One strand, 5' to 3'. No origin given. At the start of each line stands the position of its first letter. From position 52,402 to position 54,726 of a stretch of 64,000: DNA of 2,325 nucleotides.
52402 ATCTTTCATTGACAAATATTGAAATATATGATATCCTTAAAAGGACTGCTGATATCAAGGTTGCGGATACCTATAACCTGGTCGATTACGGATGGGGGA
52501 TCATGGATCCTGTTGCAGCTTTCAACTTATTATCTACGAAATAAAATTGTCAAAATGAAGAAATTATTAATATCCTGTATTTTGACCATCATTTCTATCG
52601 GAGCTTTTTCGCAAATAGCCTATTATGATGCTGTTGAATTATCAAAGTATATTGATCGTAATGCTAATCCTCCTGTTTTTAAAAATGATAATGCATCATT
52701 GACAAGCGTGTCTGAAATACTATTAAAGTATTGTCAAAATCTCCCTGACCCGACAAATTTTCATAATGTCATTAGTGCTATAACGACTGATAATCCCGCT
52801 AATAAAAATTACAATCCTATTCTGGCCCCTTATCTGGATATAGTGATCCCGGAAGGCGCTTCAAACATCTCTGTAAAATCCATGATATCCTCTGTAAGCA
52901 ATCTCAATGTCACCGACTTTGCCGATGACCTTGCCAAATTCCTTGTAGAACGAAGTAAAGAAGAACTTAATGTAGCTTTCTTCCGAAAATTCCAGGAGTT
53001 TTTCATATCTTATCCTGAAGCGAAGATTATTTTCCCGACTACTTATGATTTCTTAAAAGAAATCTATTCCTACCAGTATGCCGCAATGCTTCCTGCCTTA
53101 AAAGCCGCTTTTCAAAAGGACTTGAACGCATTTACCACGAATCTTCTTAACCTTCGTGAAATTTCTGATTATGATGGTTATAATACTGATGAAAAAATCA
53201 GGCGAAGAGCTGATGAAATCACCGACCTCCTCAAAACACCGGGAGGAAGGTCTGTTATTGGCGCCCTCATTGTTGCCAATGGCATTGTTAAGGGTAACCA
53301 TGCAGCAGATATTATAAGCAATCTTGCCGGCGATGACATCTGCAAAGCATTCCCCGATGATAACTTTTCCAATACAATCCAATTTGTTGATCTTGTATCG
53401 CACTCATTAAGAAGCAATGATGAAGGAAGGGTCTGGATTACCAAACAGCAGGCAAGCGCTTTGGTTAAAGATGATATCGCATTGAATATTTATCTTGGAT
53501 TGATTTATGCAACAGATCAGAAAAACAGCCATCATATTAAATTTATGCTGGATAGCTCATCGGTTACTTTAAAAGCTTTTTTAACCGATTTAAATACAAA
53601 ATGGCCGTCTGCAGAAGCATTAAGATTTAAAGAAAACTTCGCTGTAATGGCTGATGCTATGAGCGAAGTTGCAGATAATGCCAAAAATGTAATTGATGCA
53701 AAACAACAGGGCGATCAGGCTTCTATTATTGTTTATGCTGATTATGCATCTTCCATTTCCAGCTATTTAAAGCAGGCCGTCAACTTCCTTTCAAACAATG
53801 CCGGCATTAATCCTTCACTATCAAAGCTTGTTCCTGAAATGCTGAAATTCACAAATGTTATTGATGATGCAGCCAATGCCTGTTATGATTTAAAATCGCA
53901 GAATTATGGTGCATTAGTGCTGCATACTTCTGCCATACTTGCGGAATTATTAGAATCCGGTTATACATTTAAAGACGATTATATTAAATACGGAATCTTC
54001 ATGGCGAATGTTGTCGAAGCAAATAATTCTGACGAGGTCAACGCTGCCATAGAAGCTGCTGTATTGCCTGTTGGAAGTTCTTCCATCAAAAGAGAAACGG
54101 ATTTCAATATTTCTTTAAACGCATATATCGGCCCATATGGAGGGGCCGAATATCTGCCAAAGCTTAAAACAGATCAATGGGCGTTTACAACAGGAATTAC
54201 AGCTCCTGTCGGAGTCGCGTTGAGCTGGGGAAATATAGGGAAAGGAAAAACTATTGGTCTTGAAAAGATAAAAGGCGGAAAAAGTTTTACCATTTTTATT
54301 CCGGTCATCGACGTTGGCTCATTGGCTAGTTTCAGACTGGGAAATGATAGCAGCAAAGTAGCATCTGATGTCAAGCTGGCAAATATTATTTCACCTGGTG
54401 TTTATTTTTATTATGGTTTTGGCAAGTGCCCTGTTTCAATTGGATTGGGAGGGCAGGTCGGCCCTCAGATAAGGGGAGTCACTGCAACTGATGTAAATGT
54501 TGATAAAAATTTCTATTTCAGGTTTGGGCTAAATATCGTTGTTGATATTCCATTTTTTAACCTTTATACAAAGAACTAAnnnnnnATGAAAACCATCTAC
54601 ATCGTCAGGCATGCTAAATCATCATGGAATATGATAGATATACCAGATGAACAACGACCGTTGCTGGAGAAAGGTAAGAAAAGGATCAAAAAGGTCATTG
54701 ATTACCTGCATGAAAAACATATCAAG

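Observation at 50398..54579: Low-GC three-gene cassette: 3-TM protein, cytoplasmic S8 subtilase and a 674-aa secreted protein of unknown family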

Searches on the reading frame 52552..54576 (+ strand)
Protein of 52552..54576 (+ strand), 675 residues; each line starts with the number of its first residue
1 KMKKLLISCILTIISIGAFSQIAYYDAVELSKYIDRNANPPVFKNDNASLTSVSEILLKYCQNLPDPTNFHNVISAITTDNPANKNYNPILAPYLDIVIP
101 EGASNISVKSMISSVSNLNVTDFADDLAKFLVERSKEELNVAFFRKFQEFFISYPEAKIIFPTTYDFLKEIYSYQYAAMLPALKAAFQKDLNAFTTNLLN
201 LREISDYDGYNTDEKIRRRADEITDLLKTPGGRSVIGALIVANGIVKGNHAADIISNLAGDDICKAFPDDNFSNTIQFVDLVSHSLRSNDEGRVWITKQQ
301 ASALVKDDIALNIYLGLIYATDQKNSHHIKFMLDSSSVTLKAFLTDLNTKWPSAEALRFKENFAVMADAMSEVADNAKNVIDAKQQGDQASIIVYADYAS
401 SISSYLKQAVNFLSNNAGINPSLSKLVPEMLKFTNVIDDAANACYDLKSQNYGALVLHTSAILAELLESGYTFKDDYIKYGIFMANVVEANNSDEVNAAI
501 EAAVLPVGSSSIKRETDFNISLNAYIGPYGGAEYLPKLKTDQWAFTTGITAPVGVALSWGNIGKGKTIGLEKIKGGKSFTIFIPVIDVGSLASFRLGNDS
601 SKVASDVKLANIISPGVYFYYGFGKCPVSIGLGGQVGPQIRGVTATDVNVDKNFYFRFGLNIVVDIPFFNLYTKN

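Call 3: search_protein_families(library=pfam, proteins=[window:52552-54576:+], max_evalue=0.01)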
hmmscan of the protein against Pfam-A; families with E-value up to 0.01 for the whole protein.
window:52552-54576:+ (675 aa): 0 families

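Call 4: search_protein_families(library=padloc, proteins=[window:52552-54576:+], max_evalue=0.1)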
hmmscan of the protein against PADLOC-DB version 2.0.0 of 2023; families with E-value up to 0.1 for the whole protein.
window:52552-54576:+ (675 aa): 0 families

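Call 5: search_protein_families(library=ncbifam, proteins=[window:52552-54576:+], max_evalue=0.01)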
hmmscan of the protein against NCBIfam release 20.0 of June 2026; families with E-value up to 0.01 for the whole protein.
window:52552-54576:+ (675 aa): 0 families
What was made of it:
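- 52555..54579 (+): g3: a 674-aa exported protein. It has a signal peptide (aa 1-19, cleavage before the near-invariant Gln), a small N-domain, a low-confidence linker (aa ~96-138), a long helical body (to aa ~515) and a C-terminal domain of about 8 beta strands (aa ~517-673, nt 54103-54576). The beta domain is predicted to be an OmpA/Ail-type outer-membrane anchor. There is no Pfam, NCBIfam or PADLOC hit (calls 3-5).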

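Call 7: find_homologous_proteins(query=window:52552-54576:+)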
Query window:52552-54576:+ (675 aa): 68 proteins with E <= 0.001 among 8000 candidates.
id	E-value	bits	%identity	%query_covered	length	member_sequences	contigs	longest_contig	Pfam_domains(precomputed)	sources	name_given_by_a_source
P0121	0.0e+0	1447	98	99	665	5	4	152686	-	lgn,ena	-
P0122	0.0e+0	1151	75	100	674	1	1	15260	-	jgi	jgi:hypothetical protein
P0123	0.0e+0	1086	74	100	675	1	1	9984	-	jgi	jgi:hypothetical protein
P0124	0.0e+0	1029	68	100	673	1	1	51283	-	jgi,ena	-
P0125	0.0e+0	1023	68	100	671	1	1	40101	-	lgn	-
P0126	3.4e-287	972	64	100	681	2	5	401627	-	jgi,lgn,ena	-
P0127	2.9e-283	959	63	100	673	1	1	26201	-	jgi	jgi:hypothetical protein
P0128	3.9e-271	919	73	83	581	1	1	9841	-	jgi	-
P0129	8.0e-269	912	63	100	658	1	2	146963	-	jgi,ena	-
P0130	1.2e-265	901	63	100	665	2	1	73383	-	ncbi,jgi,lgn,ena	-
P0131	4.8e-261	886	63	100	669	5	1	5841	-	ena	-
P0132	5.7e-258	876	62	99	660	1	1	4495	-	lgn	-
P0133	7.1e-250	849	60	100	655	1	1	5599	-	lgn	-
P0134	1.5e-243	828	57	100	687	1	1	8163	-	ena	-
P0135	2.7e-243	827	59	100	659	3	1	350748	-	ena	-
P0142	9.3e-220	750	55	100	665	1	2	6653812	-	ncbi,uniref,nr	ncbi:hypothetical protein C8C83_5001 [Flavobacterium sp. 90]|uniref:hypothetical protein n=1 Tax=unc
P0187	6.3e-108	380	37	97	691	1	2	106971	-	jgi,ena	-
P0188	9.6e-66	241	27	100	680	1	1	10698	-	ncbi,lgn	-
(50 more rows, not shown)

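Call 21: search_protein_families(library=phrogs, proteins=[window:52552-54576:+], max_evalue=0.1)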
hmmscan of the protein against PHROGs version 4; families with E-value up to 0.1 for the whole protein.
window:52552-54576:+ (675 aa): 0 families

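Call 34: predict_structure(alignment_id=A2)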
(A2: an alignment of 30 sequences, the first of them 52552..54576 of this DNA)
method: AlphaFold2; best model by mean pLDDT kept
length: 675 residues; sequences in the alignment: 30
mean_pLDDT: 76.2   pTM: 0.62
mean pLDDT of the five models: 76.2, 73.9, 73.0, 72.6, 70.7
residues with pLDDT >= 90: 124; 70-90: 365; 50-70: 106; < 50: 80
segments of 3 or more residues with pLDDT < 50: 1-3, 14-20, 97-139, 499-501, 503-510, 566-571, 599-602
pLDDT, mean of each block of 10 residues (from residue 1): 59 45 84 84 79 82 69 78 79 61 34 33 32 44 73 86 83 62 79 89 87 87 87 91 89 92 88 94 89 84 89 91 87 88 91 91 93 88 74 85 93 91 87 90 87 86 86 83 72 52 45 68 80 79 80 83 53 64 79 63 54 82 74 81 51 76 70 64
secondary structure, 60 per line:
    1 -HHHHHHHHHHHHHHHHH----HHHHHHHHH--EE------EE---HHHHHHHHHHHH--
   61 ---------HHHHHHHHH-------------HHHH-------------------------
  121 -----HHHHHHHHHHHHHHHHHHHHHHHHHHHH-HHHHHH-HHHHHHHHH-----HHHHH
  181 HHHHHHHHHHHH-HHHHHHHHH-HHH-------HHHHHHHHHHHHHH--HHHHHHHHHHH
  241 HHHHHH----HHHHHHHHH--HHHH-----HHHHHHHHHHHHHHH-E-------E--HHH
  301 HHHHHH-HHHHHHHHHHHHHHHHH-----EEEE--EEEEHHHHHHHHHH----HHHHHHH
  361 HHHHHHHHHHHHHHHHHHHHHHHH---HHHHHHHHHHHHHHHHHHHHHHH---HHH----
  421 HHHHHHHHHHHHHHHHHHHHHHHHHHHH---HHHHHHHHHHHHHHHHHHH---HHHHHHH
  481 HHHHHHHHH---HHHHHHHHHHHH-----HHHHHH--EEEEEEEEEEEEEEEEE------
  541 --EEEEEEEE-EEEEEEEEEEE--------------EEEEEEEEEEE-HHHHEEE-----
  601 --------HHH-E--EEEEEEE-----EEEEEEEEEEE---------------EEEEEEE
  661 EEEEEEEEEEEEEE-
elements in order (helices of 4 or more, strands of 3 or more residues): H2-18 H23-31 H47-58 H70-78 H92-95 H126-153 H155-160 H162-170 H176-192 H194-202 H214-227 H230-246 H251-259 H262-265 H271-285 H298-306 H308-324 E330-333 E336-339 H340-349 H354-384 H388-410 H421-448 H452-470 H474-489 H493-504 H510-515 E518-534 E543-550 E552-562 E577-587 H589-592 E593-595 E616-622 E628-638 E654-674
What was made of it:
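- On OmpA/Ail-type 8-stranded outer-membrane beta barrel (g3 C-terminus): The AF2 model has about 8 strands at pLDDT 50-83 (call 34).
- Checked: The AF2 model (pLDDT 76) shows a helical body (aa ~126-515) and a C-terminal domain of about 8 beta strands (call 34).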

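Call 37: fold_search(model_id=the predicted structure, library=pdb)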
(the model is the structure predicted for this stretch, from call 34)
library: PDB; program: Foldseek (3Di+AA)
matches with E <= 10: 400; with E <= 0.001: 0
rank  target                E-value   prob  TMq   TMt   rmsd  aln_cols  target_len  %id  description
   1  3v0a_B                3.0e-03  0.20  0.06  0.05  33.8       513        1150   12  2.7 angstrom crystal structure of BoNT/Ai in complex with NTNHA (released 2012-03-14)
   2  9arj_B                4.6e-02  0.11  0.06  0.04  33.3       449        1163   11  CryoEM structure of BoNT-NTNH-OrfX2 complex from Clostridium botulinum E1, major class (released 2025-01-22)
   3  5c5b_C                5.2e-02  0.15  0.08  0.13  34.7       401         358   10  Crystal Structure of Human APPL BAR-PH Heterodimer (released 2016-06-22)
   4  8rfe_A                5.7e-02  0.06  0.07  0.03  29.0       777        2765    8  CgsiGP2 sample in nanodisc (released 2024-03-20)
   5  8xyc_A                6.5e-02  0.06  0.07  0.06  29.4       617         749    9  Ternary structure of dVemCas12e-sgRNA-dsDNA (released 2024-10-23)
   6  6g5g_B                7.0e-02  0.11  0.08  0.07  26.7       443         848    9  Crystal structure of an engineered Botulinum Neurotoxin type B mutant E1191M/S1199Y in complex with human synaptotagmi (released 2019-01-16)
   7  8szc_C                8.3e-02  0.11  0.07  0.08  32.2       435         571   12  Heterodimeric ABC transporter BmrCD in the inward-facing conformation bound to substrate and ATP: BmrCD_IF-1HT/ATP (released 2023-11-15)
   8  1epw                  8.7e-02  0.06  0.08  0.05  32.5       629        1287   10  CRYSTAL STRUCTURE OF CLOSTRIDIUM NEUROTOXIN TYPE B (released 2000-11-01)
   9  2ge4_MODEL_1_A        9.5e-02  0.51  0.09  0.24  18.0       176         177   11  High-resolution solution structure of outer membrane protein A transmembrane domain (released 2006-04-11)
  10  7emf_R                1.2e-01  0.09  0.06  0.12  15.6       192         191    9  Human Mediator (deletion of MED1-IDR) in a Tail-extended conformation (released 2021-05-05)
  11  8g0o_A                1.3e-01  0.11  0.11  0.10  23.7       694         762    9  Crystal structure of Y281F mutant of Hyaluronate lyase B from Cutibacterium acnes (released 2023-12-13)
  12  5c5b_B                1.4e-01  0.18  0.09  0.16  36.2       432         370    9  Crystal Structure of Human APPL BAR-PH Heterodimer (released 2016-06-22)
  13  9lmp_R                1.6e-01  0.10  0.08  0.13  28.2       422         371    9  Cryo-EM structure of antagonist-bounded inactive human GPR4 (released 2025-07-02)
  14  7qfq                  1.9e-01  0.06  0.08  0.05  32.2       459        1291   11  Cryo-EM structure of Botulinum neurotoxin serotype B (released 2022-01-26)
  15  4iaq                  2.2e-01  0.09  0.07  0.12  26.0       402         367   11  Crystal structure of the chimeric protein of 5-HT1B-BRIL in complex with dihydroergotamine (PSI Community Target) (released 2013-03-13)
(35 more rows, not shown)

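Call 49: find_encoding_contigs(protein=P0188, flank=6000, max_places=1)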
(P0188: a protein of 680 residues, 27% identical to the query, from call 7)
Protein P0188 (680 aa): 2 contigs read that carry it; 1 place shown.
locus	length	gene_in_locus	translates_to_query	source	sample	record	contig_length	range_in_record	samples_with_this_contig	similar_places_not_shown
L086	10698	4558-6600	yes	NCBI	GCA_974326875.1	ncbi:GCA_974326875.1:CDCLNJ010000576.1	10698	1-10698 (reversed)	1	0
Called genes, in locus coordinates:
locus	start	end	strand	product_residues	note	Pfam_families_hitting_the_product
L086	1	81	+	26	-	?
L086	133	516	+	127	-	PF03625:DUF302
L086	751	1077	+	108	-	PF00085:Thioredoxin, PF13098:Thioredoxin_2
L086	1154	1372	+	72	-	PF11127:YgaP-like_TM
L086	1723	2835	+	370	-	-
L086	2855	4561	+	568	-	PF01510:Amidase_2, PF00082:Peptidase_S8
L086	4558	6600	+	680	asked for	-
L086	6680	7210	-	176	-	PF00578:AhpC-TSA, PF08534:Redoxin, PF13905:Thioredoxin_8 (weak)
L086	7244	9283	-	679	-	PF14522:Cytochrome_C7 (faint), PF22113:Mtrc-MtrF_II-IV_dom (faint), PF13435:Cytochrome_C554 (faint), PF02335:Cytochrom_C552 (weak), PF13414:TPR_11 (weak), PF13424:TPR_12, PF00515:TPR_1, PF13176:TPR_7 (weak), +10 more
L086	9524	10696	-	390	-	?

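Call 50: find_encoding_contigs(protein=P0187, flank=6000, max_places=1)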
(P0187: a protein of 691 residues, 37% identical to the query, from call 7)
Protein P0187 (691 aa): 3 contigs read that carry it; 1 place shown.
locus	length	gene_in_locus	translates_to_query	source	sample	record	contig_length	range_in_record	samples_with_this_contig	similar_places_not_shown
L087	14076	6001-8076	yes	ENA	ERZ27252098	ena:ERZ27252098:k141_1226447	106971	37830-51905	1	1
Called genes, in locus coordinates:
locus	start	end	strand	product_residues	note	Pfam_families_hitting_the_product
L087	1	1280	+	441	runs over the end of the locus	PF01569:PAP2 (weak), PF22778:VCPO_2nd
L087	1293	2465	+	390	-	PF04616:Glyco_hydro_43 (faint), PF00251:Glyco_hydro_32N (weak), PF04041:Glyco_hydro_130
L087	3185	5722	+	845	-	PF13620:CarboxypepD_reg (weak), PF13715:CarbopepD_reg_2, PF18939:DUF5686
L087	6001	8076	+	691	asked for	-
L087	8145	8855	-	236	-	PF00005:ABC_tran, PF02463:SMC_N, PF13304:AAA_21 (faint)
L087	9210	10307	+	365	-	-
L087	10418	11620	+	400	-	PF00069:Pkinase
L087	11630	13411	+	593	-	-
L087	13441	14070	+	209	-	PF05656:DUF805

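Call 51: find_encoding_contigs(protein=P0142, flank=8000, max_places=1)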
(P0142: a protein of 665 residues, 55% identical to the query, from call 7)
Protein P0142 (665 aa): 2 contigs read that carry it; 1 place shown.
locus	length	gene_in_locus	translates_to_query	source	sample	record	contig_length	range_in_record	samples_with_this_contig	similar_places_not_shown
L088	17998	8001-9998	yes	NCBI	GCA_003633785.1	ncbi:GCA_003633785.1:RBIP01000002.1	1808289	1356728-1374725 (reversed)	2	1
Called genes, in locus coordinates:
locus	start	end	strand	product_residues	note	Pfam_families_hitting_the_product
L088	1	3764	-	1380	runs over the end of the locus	PF19580:Exo_endo_phos_3 (weak), PF02494:HYR, PF18962:Por_Secre_tail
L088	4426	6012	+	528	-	-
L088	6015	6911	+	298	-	-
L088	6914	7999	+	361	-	-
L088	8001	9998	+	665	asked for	-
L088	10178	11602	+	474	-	PF00324:AA_permease, PF13520:AA_permease_2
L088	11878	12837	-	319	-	PF00078:RVT_1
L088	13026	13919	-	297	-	PF28093:STM3845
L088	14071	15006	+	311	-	PF01582:TIR, PF08937:ThsB_TIR (weak), PF13676:TIR_2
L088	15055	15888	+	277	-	PF20016:ThsA_Macro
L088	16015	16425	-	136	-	-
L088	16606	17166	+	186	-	-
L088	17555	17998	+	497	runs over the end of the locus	PF06863:DUF1254, PF06742:DUF1214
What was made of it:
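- L088 is next to a reverse transcriptase, a TIR protein and a ThsA_Macro protein (call 51).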

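Call 73: search_solved_structures(query=A2, max_evalue=1)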
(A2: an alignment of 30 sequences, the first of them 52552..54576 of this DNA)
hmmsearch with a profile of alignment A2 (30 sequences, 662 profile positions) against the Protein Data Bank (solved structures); distinct sequences matched with E-value up to 1: 1.
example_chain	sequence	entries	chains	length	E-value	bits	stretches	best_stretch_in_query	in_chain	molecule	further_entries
9tqb_C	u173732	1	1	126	0.33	12.6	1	371-442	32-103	BLOC-1-related complex subunit 7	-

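Call 77: find_related_loci(query=A2, collection=metagenome_contigs, flank=6000)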
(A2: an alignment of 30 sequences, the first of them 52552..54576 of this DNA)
Query A2 (675 aa) in metagenome_contigs; peptide patterns used: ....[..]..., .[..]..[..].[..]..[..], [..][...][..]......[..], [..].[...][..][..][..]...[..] (x = any residue, [..] = any of these).
212 stretches matched a pattern; 72 encode a relative of the query (tblastn E <= 1e-3); 72 distinct loci.
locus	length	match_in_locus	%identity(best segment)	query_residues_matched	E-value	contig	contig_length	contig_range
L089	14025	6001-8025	98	1-675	0e+0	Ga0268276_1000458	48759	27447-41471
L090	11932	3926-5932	68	5-675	0e+0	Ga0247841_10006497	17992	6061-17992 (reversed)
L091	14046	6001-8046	64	1-675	0e+0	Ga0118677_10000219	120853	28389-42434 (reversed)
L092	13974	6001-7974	63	2-675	0e+0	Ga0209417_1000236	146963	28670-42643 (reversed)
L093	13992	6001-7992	63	1-675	0e+0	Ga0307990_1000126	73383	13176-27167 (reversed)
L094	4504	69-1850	66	83-675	0e+0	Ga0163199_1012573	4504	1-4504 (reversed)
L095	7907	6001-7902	63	2-642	0e+0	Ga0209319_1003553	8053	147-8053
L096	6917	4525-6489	52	21-675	0e+0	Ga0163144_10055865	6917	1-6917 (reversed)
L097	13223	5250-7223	50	2-674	0e+0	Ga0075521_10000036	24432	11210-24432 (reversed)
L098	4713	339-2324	48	4-675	0e+0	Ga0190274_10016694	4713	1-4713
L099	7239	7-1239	70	267-675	0e+0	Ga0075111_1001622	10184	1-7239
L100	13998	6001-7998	48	7-675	0e+0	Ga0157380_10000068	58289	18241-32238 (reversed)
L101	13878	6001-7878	49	56-674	0e+0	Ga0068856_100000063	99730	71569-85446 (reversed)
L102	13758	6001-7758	50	93-675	0e+0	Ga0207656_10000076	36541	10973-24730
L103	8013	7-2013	52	1-675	0e+0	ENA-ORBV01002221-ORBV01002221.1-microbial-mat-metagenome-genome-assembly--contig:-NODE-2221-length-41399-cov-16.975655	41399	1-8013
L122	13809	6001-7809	28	93-671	2e-62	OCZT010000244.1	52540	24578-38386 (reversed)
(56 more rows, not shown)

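Call 83: fold_search(model_id=the predicted structure, library=viral)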
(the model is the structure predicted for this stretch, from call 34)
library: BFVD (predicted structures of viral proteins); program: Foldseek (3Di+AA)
matches with E <= 10: 475; with E <= 0.001: 0
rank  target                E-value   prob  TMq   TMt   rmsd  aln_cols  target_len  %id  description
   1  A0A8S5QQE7            2.6e-03  0.41  0.06  0.05  30.4       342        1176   12  Tail protein [Siphoviridae sp. ctE6L85]
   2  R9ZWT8                2.8e-02  0.96  0.13  0.22   9.5       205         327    9  Outer-membrane protein OmpA domain containing protein [Cellulophaga phage phi17:2]
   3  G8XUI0                2.9e-02  0.16  0.07  0.10  39.0       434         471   14  Regulatory protein IE1 [Aotine betaherpesvirus 1]
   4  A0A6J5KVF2            3.4e-02  0.08  0.07  0.07  46.5       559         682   10  Uncharacterized protein [uncultured Caudovirales phage]
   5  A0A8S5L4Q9            4.2e-02  0.08  0.06  0.07  30.6       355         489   10  Maturation protein [ssRNA phage SRR5466725_16]
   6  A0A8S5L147            5.2e-02  0.13  0.08  0.09  29.3       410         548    9  Maturation protein [ssRNA phage SRR7976299_8]
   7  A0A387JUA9            6.2e-02  0.12  0.07  0.11  49.1       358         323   13  (no name in the UniProt tables at hand)
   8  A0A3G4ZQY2            1.0e-01  0.09  0.08  0.09  23.8       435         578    8  SPX domain-containing protein [Terrestrivirus sp.]
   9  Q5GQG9                1.1e-01  0.20  0.08  0.15  18.0       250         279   10  Putative S-layer protein [Synechococcus phage S-PM2]
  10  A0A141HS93            1.1e-01  0.18  0.10  0.07  26.7       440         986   12  (no name in the UniProt tables at hand)
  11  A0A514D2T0            1.1e-01  0.12  0.05  0.08  22.2       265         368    7  Maturation protein [Leviviridae sp.]
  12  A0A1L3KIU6            1.1e-01  0.07  0.05  0.07  38.5       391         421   10  Maturation protein [Hubei levi-like virus 4]
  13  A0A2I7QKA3            1.1e-01  0.23  0.07  0.06  19.7       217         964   10  (no name in the UniProt tables at hand)
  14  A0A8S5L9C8            1.2e-01  0.75  0.10  0.27  18.3       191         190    8  Outer membrane protein [Myoviridae sp. ctPuP5]
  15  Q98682                1.2e-01  0.07  0.07  0.08  41.7       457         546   10  MIE1 [Simian cytomegalovirus]
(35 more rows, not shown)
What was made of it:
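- On OmpA/Ail-type 8-stranded outer-membrane beta barrel (g3 C-terminus): Foldseek matches are local and weak (probability 0.4-0.5 in PDB; 0.96 at E 0.028 in BFVD; calls 37, 83).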
